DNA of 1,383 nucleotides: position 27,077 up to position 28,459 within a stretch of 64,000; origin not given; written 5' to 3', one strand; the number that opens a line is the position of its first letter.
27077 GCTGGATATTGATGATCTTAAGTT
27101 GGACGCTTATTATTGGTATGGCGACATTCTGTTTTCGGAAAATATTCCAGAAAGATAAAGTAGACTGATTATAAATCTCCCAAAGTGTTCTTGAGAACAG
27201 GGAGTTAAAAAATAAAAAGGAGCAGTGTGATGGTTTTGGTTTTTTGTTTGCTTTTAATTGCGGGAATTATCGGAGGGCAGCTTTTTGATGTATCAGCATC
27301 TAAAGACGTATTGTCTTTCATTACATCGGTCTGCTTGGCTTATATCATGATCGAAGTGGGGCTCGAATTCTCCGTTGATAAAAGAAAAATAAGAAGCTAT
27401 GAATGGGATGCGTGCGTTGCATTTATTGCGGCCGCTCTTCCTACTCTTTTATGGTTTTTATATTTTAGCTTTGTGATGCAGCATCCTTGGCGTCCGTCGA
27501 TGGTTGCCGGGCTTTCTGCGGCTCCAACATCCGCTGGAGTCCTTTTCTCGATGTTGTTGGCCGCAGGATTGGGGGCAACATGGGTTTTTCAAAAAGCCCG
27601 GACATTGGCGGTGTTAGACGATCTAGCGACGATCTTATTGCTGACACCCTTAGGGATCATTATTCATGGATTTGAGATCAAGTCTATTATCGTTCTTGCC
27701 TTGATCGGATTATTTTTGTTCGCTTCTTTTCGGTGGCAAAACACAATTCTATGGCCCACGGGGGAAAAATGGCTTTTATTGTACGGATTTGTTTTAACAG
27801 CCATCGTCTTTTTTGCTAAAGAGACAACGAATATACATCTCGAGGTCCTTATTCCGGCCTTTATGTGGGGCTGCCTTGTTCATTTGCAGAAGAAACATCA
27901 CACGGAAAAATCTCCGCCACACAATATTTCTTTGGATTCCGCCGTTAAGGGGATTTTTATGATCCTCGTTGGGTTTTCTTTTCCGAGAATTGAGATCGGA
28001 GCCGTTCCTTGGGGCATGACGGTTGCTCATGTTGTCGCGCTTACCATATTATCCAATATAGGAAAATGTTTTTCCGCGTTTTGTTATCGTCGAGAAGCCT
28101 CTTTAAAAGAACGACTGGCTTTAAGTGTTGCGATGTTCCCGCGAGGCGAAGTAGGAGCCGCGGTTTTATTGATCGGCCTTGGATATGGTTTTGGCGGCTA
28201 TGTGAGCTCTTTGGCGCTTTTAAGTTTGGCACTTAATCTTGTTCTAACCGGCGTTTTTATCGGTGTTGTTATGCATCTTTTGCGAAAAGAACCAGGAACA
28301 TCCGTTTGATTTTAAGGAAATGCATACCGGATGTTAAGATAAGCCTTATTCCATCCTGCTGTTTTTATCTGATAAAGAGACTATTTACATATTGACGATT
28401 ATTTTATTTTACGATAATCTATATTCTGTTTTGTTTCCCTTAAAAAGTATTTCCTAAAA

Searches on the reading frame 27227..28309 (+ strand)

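Call 89: search_protein_families(library=pfam, proteins=[window:27227-28309:+], max_evalue=0.00001)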
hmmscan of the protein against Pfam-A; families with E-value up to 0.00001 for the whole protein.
window:27227-28309:+ (360 aa): 1 family
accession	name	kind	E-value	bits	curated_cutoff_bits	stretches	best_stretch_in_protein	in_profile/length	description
PF00999.27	Na_H_Exchanger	-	8.7e-15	54.9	26.2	1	6-348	19-372/375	Sodium/hydrogen exchanger, transmembrane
